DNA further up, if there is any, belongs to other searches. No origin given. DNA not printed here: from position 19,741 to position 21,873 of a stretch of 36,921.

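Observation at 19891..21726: Hybrid initiating enzyme: WecA/MraY-type PNPT fused to the CapD/WbaP-type 4-TM plus Rossmann-like module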

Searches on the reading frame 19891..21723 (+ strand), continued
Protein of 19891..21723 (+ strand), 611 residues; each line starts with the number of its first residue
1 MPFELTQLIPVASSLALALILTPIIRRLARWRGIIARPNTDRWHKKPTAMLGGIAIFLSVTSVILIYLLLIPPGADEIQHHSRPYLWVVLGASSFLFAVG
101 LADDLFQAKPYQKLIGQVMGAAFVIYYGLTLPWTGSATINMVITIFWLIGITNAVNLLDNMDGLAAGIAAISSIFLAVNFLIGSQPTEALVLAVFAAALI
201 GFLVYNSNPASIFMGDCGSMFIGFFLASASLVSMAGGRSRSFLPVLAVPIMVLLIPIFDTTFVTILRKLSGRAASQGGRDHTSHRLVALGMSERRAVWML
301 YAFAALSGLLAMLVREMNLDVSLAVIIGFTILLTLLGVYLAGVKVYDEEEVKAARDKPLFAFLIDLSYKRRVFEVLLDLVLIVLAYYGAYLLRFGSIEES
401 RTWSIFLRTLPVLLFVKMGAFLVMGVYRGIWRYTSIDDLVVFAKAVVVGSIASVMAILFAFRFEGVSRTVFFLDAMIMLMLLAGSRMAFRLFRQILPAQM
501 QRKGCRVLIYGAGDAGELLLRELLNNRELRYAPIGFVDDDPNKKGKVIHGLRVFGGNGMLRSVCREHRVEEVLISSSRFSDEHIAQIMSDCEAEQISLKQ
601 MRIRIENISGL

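Call 33: find_related_loci(query=A3, collection=genome_contigs, flank=6000)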
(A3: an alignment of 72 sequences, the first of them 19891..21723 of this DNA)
Query A3 (611 aa) in genome_contigs; peptide patterns used: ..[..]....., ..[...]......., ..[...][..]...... (x = any residue, [..] = any of these).
600 stretches matched a pattern (row limit reached: there are more); 590 encode a relative of the query (tblastn E <= 1e-3); the best 80 are kept; 80 distinct loci.
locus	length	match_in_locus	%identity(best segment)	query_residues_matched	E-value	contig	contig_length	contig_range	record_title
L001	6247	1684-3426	77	22-609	0e+0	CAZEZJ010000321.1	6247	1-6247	MAG TPA_asm: uncultured Blastocatellaceae bacterium isolate binchicken_co174_37 genome assembly, contig: NODE_1941_lengt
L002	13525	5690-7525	66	1-611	0e+0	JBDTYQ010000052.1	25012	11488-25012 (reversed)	MAG: bacterium isolate cluster4_bin.143 NODE_3114_length_25012_cov_17.986737, whole genome shotgun sequence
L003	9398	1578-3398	68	1-608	0e+0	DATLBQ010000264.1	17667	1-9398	MAG TPA_asm: Pyrinomonadaceae bacterium isolate SMAG_U14302 k141_5646970, whole genome shotgun sequence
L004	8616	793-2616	69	1-609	0e+0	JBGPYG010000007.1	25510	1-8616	MAG: Pyrinomonadaceae bacterium isolate OBJ1_062018_090_19 k141_386311_length_25510_cov_55.6788, whole genome shotgun se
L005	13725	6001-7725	57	21-606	0e+0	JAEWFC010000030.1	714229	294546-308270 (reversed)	MAG: Acidobacteria bacterium isolate OH_PBlB_17 k127_1113627, whole genome shotgun sequence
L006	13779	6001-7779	66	1-606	0e+0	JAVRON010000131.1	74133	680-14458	MAG: Acidobacteriota bacterium isolate BP_26 scaffold_7842833, whole genome shotgun sequence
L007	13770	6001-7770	48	2-606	2e-168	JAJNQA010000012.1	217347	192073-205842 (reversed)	MAG: Heliomicrobium sp. isolate MAG_31 k141_107547, whole genome shotgun sequence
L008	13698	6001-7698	44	25-606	9e-153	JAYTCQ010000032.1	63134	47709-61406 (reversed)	MAG: Blastocatellia bacterium isolate GFS_1591 GFS_1591_31, whole genome shotgun sequence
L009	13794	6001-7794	44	13-609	4e-152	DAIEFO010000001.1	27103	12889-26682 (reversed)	MAG TPA_asm: Desulfobacteraceae bacterium isolate clean968 NODE_1_length_27103_cov_3.359469, whole genome shotgun sequen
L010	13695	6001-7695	45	25-599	4e-144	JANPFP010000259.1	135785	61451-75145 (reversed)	MAG: Acidobacteriota bacterium isolate VAR_78_concoct_211 VAR_78_k141_4464208, whole genome shotgun sequence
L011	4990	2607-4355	42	9-601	3e-145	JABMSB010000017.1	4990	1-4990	MAG: Candidatus Omnitrophota bacterium isolate bin.291 k141_961815, whole genome shotgun sequence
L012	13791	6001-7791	42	14-608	1e-142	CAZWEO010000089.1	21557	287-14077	MAG TPA_asm: uncultured Desulfobacterales bacterium isolate SRP077602_co5_466 genome assembly, contig: NODE_11972_length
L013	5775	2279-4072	42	15-608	1e-134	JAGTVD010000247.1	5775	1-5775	MAG: Desulfatitalea sp. isolate SH-MAG143 SH-MAG143_contig_000247, whole genome shotgun sequence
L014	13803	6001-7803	40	1-608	9e-131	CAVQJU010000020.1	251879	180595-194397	MAG: uncultured Acidobacteriota bacterium isolate MFD02242.bin.2.39 genome assembly, contig: contig_7785, whole genome s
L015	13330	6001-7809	41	12-606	2e-125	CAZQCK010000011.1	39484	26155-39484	MAG TPA_asm: uncultured Desulfobacterales bacterium isolate SRP141376_co1_390 genome assembly, contig: NODE_2410_length_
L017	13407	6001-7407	42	10-490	3e-99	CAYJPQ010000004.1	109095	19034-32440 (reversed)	MAG TPA_asm: uncultured Bifidobacteriaceae bacterium isolate ERP124720_co1_137 genome assembly, contig: NODE_243_length_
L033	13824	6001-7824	27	3-610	1e-48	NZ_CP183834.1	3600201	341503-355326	Ampullimonas aquatilis strain LMG 28208 chromosome, complete genome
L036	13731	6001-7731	28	15-576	5e-52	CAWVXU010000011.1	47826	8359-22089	MAG TPA_asm: uncultured Fibrobacterales bacterium isolate ERR3589561_binner13_3 genome assembly, contig: ERZ7462832.455,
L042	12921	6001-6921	36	4-316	4e-47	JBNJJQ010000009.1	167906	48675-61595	MAG: Bacillota bacterium isolate BSd35 9, whole genome shotgun sequence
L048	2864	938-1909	39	12-346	4e-46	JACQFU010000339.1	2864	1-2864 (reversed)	MAG: Candidatus Wallbacteria bacterium isolate NC_groundwater_1055_Pr1_S-0.65um_67_9 Montesol18_Sp65_coassembly_scaffold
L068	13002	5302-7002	27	20-601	5e-42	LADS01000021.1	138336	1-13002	MAG: Desulfobulbaceae bacterium BRH_c16a BRHa_1006570, whole genome shotgun sequence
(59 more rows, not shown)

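Call 39: search_protein_families(library=pfam, proteins=[L033:7057-9006:+, L068:6277-8226:+, L042:7334-8680:+, P0203, P0207, L017:5779-7431:+], max_evalue=0.001)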
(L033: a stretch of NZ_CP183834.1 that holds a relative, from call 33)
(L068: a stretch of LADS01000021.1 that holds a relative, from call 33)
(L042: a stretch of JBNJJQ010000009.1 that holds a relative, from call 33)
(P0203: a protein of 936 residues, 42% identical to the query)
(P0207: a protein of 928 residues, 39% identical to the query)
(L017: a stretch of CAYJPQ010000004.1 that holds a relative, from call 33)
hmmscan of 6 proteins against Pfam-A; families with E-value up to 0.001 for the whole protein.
L033:7057-9006:+ (650 aa): 10 families
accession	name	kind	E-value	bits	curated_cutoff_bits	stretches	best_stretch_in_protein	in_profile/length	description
PF02719.21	Polysacc_synt_2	-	2.2e-121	405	20.2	1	293-575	1-291/293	Polysaccharide biosynthesis protein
PF01370.27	Epimerase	-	7.4e-23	81.6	20.9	1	293-505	1-227/240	NAD dependent epimerase/dehydratase family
PF04321.23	RmlD_sub_bind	-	1e-18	67.9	27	1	292-465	2-159/287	RmlD substrate binding domain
PF16363.11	GDP_Man_Dehyd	-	3.5e-13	50.2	27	1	294-419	1-131/332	GDP-mannose 4,6 dehydratase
PF01073.25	3Beta_HSD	-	3.1e-09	36.7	22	1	294-425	1-124/280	3-beta hydroxysteroid dehydrogenase/isomerase family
PF13727.12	CoA_binding_3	-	2.5e-08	34.6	25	1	71-248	3-175/175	CoA-binding domain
PF00106.31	adh_short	-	3.1e-07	30.5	26.6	1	291-420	1-139/195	short chain dehydrogenase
PF07993.18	NAD_binding_4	-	3e-06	27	20.1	0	296-424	2-143/258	Male sterility protein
PF13460.12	NAD_binding_10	-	6e-05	23.4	27.2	0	297-423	1-104/184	NAD(P)H-binding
PF17836.7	PglD_N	-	0.00011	23.1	23.4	1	155-235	2-76/78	PglD N-terminal domain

L068:6277-8226:+ (650 aa): 10 families
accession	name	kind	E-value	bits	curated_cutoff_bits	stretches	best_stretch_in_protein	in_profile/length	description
PF02719.21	Polysacc_synt_2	-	1.9e-120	401.9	20.2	1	288-570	1-291/293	Polysaccharide biosynthesis protein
PF01370.27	Epimerase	-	4.3e-26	92.2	20.9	1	288-507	1-238/240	NAD dependent epimerase/dehydratase family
PF16363.11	GDP_Man_Dehyd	-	6.7e-17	62.4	27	1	289-523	1-262/332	GDP-mannose 4,6 dehydratase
PF04321.23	RmlD_sub_bind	-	5.7e-15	55.6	27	1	287-413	2-103/287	RmlD substrate binding domain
PF01073.25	3Beta_HSD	-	1.2e-12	47.9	22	1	289-418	1-123/280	3-beta hydroxysteroid dehydrogenase/isomerase family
PF13727.12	CoA_binding_3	-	6.6e-10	39.7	25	1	68-243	4-175/175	CoA-binding domain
PF13460.12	NAD_binding_10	-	1.8e-05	25.1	27.2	1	333-416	34-103/184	NAD(P)H-binding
PF00106.31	adh_short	-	0.00014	21.8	26.6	1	286-359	1-71/195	short chain dehydrogenase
PF07993.18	NAD_binding_4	-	0.00014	21.5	20.1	0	351-425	79-150/258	Male sterility protein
PF08659.16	KR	-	0.0008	19.8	22.6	0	288-410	3-135/180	KR domain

L042:7334-8680:+ (449 aa): 1 family
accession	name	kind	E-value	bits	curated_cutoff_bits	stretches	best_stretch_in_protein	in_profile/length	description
PF02397.22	Bac_transf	-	9.2e-64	214.7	27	1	252-433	1-178/179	Bacterial sugar transferase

P0203 (936 aa): 2 families
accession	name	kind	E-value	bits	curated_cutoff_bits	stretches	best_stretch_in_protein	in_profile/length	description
PF00953.26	Glycos_transf_4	-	8.4e-38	130.3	27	1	74-220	2-159/160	Glycosyl transferase family 4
PF13727.12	CoA_binding_3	-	2.4e-17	63.9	25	1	409-575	5-166/175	CoA-binding domain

P0207 (928 aa): 3 families
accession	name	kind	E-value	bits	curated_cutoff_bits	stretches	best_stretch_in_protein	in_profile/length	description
PF00953.26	Glycos_transf_4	-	3.9e-36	124.9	27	1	78-224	2-159/160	Glycosyl transferase family 4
PF13727.12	CoA_binding_3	-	2.6e-12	47.5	25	1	421-590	3-167/175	CoA-binding domain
PF13424.12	TPR_12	-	0.00028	21.5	30.1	0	777-833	17-76/77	Tetratricopeptide repeat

L017:5779-7431:+ (551 aa): 1 family
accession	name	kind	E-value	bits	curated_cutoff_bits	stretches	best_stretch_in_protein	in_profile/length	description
PF00953.26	Glycos_transf_4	-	1.9e-31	109.7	27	1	141-287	4-157/160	Glycosyl transferase family 4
